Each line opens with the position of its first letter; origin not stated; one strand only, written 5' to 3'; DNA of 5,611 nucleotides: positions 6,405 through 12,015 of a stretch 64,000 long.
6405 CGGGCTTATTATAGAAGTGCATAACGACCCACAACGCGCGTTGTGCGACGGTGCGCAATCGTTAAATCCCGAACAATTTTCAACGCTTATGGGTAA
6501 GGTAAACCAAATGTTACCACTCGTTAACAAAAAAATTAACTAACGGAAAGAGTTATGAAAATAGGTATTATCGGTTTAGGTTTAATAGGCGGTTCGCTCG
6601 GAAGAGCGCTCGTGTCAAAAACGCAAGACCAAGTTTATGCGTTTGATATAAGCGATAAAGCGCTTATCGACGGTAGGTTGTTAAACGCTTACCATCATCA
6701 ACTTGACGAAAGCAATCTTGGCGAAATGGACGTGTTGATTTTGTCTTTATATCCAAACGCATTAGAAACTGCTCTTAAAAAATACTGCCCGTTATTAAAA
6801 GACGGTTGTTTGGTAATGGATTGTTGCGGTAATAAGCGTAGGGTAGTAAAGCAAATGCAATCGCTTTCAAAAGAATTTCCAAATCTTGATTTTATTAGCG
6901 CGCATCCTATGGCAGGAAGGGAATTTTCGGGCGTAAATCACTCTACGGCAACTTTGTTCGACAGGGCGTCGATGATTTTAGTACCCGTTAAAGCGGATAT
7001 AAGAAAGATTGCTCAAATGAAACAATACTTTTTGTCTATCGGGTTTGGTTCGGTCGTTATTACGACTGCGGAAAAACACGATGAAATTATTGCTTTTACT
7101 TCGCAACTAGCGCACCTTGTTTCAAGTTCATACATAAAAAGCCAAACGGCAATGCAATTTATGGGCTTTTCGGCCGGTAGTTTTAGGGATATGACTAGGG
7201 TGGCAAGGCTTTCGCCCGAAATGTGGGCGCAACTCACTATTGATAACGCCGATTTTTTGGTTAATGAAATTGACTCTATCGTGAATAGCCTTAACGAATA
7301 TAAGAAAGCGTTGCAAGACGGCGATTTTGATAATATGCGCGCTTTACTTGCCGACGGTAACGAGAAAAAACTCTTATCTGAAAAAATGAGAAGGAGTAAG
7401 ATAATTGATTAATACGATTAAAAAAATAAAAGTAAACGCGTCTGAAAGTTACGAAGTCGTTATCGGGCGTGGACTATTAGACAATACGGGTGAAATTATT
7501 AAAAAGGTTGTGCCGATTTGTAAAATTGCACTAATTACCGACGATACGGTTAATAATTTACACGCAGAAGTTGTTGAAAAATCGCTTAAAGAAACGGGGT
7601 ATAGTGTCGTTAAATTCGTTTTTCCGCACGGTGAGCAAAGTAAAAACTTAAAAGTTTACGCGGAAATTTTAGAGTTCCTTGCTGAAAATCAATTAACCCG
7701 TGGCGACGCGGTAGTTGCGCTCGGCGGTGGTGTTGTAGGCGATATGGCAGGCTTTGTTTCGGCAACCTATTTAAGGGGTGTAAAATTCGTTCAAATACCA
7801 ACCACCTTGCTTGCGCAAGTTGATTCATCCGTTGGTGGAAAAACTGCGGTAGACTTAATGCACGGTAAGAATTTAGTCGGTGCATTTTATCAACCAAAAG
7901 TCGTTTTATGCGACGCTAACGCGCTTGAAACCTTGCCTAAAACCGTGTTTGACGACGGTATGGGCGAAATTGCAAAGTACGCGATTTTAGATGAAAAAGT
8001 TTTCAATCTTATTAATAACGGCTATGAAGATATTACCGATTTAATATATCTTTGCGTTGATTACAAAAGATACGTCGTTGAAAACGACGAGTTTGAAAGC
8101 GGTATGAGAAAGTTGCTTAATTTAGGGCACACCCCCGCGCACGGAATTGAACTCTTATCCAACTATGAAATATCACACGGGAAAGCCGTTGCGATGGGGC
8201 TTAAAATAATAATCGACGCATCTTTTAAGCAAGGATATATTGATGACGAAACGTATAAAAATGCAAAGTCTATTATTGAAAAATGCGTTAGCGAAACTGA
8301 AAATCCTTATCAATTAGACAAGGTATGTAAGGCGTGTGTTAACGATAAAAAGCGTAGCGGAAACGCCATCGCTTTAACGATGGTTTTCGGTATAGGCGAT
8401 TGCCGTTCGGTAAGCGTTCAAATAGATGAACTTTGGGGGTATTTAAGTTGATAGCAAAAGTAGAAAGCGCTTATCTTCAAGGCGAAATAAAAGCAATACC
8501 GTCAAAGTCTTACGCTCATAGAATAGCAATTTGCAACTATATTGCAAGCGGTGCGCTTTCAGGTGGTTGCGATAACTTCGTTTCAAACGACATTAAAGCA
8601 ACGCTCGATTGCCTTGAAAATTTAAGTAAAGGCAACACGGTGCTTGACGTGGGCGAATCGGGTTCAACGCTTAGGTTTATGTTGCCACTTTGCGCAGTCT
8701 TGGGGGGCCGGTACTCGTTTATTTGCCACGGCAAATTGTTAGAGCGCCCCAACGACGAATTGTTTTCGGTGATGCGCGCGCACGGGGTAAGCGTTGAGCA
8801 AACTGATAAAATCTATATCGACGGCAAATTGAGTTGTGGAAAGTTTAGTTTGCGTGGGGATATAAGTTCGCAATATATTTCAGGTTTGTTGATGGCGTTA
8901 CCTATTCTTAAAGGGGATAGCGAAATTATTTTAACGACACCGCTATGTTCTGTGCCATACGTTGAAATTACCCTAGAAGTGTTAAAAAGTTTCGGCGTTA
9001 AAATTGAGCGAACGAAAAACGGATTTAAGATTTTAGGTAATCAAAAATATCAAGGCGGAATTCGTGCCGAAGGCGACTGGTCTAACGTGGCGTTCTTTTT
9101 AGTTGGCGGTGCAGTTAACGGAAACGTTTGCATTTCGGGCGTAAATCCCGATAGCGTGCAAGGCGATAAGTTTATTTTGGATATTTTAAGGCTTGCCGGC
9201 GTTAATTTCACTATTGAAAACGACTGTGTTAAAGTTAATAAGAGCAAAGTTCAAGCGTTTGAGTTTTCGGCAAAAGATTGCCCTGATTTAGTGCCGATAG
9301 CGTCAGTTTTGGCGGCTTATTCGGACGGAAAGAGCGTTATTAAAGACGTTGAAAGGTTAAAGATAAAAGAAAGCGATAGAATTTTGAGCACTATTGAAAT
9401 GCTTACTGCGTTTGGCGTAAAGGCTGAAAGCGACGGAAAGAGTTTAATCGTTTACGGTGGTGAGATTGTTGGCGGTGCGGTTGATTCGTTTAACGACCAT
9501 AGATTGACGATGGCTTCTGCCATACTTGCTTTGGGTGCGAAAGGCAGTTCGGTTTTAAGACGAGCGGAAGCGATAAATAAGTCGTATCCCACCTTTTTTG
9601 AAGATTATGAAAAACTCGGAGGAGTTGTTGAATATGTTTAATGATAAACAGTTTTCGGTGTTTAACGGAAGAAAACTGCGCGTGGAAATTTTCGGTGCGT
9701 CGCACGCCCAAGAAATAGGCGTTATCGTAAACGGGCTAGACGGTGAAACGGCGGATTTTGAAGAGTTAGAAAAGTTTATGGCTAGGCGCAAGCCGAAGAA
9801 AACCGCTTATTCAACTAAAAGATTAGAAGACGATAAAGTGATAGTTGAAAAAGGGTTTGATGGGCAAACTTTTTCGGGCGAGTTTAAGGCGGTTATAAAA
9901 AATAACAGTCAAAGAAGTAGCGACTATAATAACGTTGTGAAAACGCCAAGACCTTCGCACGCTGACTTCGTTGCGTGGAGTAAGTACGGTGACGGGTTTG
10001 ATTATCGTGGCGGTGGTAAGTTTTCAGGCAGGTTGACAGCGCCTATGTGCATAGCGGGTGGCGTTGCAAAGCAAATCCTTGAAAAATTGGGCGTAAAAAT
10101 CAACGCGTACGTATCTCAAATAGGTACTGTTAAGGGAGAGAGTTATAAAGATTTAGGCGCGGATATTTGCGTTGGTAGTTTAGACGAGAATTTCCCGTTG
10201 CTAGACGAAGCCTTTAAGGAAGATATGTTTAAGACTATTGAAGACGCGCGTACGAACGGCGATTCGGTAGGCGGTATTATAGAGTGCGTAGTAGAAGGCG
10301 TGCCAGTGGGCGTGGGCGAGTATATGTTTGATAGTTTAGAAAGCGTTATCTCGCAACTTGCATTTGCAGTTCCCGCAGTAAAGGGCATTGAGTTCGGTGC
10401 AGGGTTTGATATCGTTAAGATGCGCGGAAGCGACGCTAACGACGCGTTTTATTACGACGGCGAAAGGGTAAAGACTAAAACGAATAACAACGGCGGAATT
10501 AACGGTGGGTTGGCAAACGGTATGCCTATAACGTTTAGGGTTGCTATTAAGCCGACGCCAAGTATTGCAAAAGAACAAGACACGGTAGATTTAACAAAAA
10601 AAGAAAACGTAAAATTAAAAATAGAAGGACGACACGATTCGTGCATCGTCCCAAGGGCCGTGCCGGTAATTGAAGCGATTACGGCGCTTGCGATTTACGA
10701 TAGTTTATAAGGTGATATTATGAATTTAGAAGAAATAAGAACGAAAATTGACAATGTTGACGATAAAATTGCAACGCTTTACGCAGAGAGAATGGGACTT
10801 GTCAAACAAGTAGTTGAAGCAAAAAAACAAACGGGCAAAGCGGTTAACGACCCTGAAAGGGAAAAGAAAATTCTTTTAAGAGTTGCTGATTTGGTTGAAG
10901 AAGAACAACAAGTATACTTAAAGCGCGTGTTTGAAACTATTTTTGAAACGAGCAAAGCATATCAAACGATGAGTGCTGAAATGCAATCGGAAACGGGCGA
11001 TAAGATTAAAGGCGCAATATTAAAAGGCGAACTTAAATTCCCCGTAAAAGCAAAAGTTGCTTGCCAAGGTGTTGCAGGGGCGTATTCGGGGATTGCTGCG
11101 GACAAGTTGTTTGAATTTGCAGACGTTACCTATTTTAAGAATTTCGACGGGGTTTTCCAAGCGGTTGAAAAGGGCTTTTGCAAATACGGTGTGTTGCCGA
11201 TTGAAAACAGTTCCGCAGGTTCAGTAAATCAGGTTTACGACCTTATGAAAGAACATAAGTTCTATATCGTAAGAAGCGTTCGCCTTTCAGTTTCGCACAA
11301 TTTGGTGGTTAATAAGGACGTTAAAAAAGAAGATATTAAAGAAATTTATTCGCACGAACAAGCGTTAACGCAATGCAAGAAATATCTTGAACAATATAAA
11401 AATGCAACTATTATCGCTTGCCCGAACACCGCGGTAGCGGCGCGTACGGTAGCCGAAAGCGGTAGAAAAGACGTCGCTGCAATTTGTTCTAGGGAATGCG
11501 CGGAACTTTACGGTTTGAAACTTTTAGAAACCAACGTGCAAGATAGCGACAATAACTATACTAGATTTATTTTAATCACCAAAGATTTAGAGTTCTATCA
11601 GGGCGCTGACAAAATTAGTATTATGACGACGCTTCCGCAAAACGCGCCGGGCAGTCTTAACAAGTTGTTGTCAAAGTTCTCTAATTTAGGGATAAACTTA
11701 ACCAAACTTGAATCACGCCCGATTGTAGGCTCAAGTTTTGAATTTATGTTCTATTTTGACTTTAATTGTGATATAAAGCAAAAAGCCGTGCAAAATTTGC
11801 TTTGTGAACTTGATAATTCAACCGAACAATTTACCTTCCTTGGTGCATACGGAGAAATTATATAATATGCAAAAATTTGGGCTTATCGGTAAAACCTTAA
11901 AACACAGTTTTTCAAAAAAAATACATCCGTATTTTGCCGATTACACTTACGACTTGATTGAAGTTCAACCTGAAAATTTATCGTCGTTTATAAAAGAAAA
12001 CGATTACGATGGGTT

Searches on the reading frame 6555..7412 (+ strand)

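Call 7: search_protein_families(library=ncbifam, proteins=[window:6555-7412:+])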
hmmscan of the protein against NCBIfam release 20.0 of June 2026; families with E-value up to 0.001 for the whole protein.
window:6555-7412:+ (285 aa): 19 families
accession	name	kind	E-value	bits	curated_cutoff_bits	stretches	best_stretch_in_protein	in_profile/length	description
NF006307.0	PRK08507.1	equivalog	7.1e-44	150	295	1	1-270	1-270/275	prephenate dehydrogenase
NF011381.1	PRK14806.1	equivalog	1.5e-42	145.8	902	1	2-270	5-279/733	bifunctional prephenate dehydrogenase/3-phosphoshikimate 1-carboxyvinyltransferase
NF005107.0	PRK06545.1-5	equivalog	1e-39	136.6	414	1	3-268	5-277/367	prephenate dehydrogenase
NF005694.0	PRK07502.1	equivalog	2.6e-37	128.7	409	1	2-265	8-278/310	prephenate/arogenate dehydrogenase family protein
NF005650.0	PRK07417.1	equivalog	3.2e-32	112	290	1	1-270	2-273/281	prephenate/arogenate dehydrogenase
NF005105.0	PRK06545.1-3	equivalog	2.3e-30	105.6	524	1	2-273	4-283/367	prephenate dehydrogenase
NF005106.0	PRK06545.1-4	equivalog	9.2e-30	104.1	569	1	3-268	4-276/363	prephenate dehydrogenase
NF005108.0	PRK06545.1-6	equivalog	2.1e-29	102.6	327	1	3-281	13-290/321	prephenate dehydrogenase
NF005104.0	PRK06545.1-1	equivalog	4.6e-25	88.5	713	1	2-272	4-280/366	prephenate dehydrogenase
NF005111.0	PRK06545.2-3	equivalog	4.8e-25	88.3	344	1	4-266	17-278/371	prephenate dehydrogenase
NF005112.0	PRK06545.2-4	subfamily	1.2e-21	77.2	294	1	3-260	5-261/356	prephenate dehydrogenase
NF005109.0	PRK06545.2-1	equivalog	3.5e-18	65.9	397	1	5-254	6-250/361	prephenate dehydrogenase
NF006409.0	PRK08655.1-3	equivalog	6.6e-17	62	310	1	1-265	1-260/290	prephenate dehydrogenase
NF005110.0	PRK06545.2-2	equivalog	1.6e-15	57.2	385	1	4-256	74-326/423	prephenate dehydrogenase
NF005113.0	PRK06545.2-5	equivalog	1.6e-14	53.6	497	2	1-141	1-135/378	prephenate dehydrogenase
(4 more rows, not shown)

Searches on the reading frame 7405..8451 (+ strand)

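Call 7: search_protein_families(library=ncbifam, proteins=[window:7405-8451:+])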
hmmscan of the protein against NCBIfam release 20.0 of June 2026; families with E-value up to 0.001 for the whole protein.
window:7405-8451:+ (348 aa): 11 families
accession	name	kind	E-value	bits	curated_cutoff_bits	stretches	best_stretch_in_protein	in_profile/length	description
TIGR01357.1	aroB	equivalog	1.9e-100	336.4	305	1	16-337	1-332/344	3-dehydroquinate synthase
TIGR04425.1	P_lya_rel_AroB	hypoth_equivalog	6.6e-68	229.3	400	1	15-327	7-320/348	AroB-related putative sugar phosphate phospholyase (cyclizing)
NF010627.0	PRK14021.1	equivalog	4.9e-65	219.9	565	1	7-332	180-521/542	bifunctional shikimate kinase/3-dehydroquinate synthase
NF010556.0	PRK13951.1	equivalog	6e-49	167.2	560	1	66-343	204-487/492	bifunctional shikimate kinase AroK/3-dehydroquinate synthase AroB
NF004852.0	PRK06203.1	equivalog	1.3e-45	156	333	1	62-296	83-329/407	3-dehydroquinate synthase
NF002022.0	PRK00843.1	equivalog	5e-12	45.5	413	1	17-196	13-181/350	NAD(P)-dependent glycerol-1-phosphate dehydrogenase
NF006941.0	PRK09423.1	subfamily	8e-08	31.5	336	1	19-188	12-171/367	glycerol dehydrogenase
NF053832.1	GlycoaldRedHalo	equivalog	2.6e-07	30.1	550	1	17-188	10-171/363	glycolaldehyde reductase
NF041822.1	daptide_DH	equivalog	1.2e-06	27.7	300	0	124-189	103-167/363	daptide-type RiPP biosynthesis dehydogenase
NF041833.1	Fe_ADH_ErcA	equivalog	0.00018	20.8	550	0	17-117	10-105/382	alcohol dehydrogenase-like regulatory protein ErcA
NF053866.1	CholDhdGbsBBac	equivalog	0.00067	18.4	550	0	17-116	17-111/392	choline dehydrogenase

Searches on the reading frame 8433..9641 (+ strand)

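Call 7: search_protein_families(library=ncbifam, proteins=[window:8433-9641:+])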
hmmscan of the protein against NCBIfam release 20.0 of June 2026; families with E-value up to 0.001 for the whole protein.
window:8433-9641:+ (402 aa): 6 families
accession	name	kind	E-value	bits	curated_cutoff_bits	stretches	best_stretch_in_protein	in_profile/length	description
TIGR01356.1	aroA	equivalog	7.6e-88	295.1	287.25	1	17-396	1-413/415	3-phosphoshikimate 1-carboxyvinyltransferase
NF008816.0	PRK11860.1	equivalog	2.1e-48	164.9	943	1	64-394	83-434/662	bifunctional 3-phosphoshikimate 1-carboxyvinyltransferase/cytidylate kinase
NF011381.1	PRK14806.1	equivalog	2.1e-36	125.5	902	1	61-396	379-727/733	bifunctional prephenate dehydrogenase/3-phosphoshikimate 1-carboxyvinyltransferase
NF006873.0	PRK09369.1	subfamily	1.5e-15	56.8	297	1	104-401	121-416/419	UDP-N-acetylglucosamine 1-carboxyvinyltransferase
TIGR01072.1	murA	equivalog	2.4e-15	56.2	392.7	1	104-400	121-415/416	UDP-N-acetylglucosamine 1-carboxyvinyltransferase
NF009470.0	PRK12830.1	equivalog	1.1e-06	27.6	552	1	220-399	237-412/417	UDP-N-acetylglucosamine 1-carboxyvinyltransferase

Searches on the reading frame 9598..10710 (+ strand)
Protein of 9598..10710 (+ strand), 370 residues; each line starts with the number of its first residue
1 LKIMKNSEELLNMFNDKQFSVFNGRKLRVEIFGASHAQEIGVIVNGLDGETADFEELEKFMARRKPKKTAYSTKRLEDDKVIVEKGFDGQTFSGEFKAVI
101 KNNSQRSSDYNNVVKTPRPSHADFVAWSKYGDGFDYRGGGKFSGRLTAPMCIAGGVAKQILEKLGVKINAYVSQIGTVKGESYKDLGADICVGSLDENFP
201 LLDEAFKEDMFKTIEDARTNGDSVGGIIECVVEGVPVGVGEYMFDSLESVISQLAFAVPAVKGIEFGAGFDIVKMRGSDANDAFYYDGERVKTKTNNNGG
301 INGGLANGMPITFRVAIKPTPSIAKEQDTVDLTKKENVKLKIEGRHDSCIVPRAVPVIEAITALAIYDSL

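Call 7: search_protein_families(library=ncbifam, proteins=[window:9598-10710:+])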
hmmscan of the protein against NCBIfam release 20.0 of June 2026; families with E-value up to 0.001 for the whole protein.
window:9598-10710:+ (370 aa): 3 families
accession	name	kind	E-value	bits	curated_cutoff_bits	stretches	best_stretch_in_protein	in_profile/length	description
NF003793.1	PRK05382.1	equivalog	2.8e-106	355.2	321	1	28-369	1-341/344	chorismate synthase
TIGR00033.1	aroC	equivalog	2.3e-102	342.6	212.2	1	27-369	1-343/351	chorismate synthase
NF009113.0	PRK12463.1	equivalog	1e-51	176.2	799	1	101-368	77-362/390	chorismate synthase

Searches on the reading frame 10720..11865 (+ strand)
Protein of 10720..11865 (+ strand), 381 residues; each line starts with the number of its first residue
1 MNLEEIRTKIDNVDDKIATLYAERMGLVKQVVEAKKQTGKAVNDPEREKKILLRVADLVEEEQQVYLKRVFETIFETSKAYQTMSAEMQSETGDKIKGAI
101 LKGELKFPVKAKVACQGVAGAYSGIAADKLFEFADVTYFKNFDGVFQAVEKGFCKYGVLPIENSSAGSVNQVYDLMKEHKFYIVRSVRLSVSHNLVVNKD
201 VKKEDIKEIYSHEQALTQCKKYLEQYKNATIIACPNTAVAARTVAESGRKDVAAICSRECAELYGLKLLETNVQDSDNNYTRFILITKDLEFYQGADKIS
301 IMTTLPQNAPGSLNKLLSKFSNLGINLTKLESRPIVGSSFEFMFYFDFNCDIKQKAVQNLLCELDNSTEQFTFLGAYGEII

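Call 7: search_protein_families(library=ncbifam, proteins=[window:10720-11865:+])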
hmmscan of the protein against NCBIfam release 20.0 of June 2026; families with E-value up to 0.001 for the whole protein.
window:10720-11865:+ (381 aa): 23 families
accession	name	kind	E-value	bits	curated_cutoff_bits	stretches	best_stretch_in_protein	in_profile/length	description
NF008865.0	PRK11898.1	equivalog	2.4e-69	233.6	219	1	111-377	2-276/284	prephenate dehydratase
NF007910.0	PRK10622.1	equivalog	1.3e-65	221.9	577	1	2-377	6-375/386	bifunctional chorismate mutase/prephenate dehydratase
NF008866.0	PRK11899.1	equivalog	2.9e-62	210.5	359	1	110-378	5-274/283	prephenate dehydratase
TIGR01805.1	CM_mono_grmpos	equivalog_domain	1.6e-20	73.1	71.2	1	3-82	1-81/81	chorismate mutase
NF004925.0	PRK06285.1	equivalog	2.2e-15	56.5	77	1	2-87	8-95/99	chorismate mutase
TIGR01791.2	CM_archaeal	equivalog_domain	4.1e-12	45.9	66.95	1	3-82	1-82/83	chorismate mutase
TIGR01797.1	CM_P_1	equivalog_domain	2.6e-11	43.5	73.7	1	3-82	1-82/83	chorismate mutase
TIGR01807.1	CM_P2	equivalog_domain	1.2e-10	41.5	69.55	1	3-58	1-58/76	chorismate mutase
NF009239.0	PRK12595.1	equivalog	4.8e-10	38.9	279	1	2-88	5-92/360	bifunctional 3-deoxy-7-phosphoheptulonate synthase/chorismate mutase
NF008400.0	PRK11199.1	equivalog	2.4e-09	36.6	273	1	2-54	4-56/374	bifunctional chorismate mutase/prephenate dehydrogenase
TIGR01801.1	CM_A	equivalog_domain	9.1e-09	35.5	106.35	1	2-87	5-91/102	chorismate mutase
TIGR01799.1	CM_T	equivalog_domain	6.8e-08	32.5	95.9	1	3-52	1-50/83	chorismate mutase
NF006691.0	PRK09239.1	equivalog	3.8e-07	30.2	120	1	2-61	11-70/108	chorismate mutase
TIGR01795.1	CM_mono_cladeE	equivalog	1.6e-06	28.6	107.55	1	3-60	5-62/94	chorismate mutase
TIGR01803.1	CM-like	subfamily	2.2e-06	27.7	73.35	1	3-62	1-60/82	chorismate mutase family protein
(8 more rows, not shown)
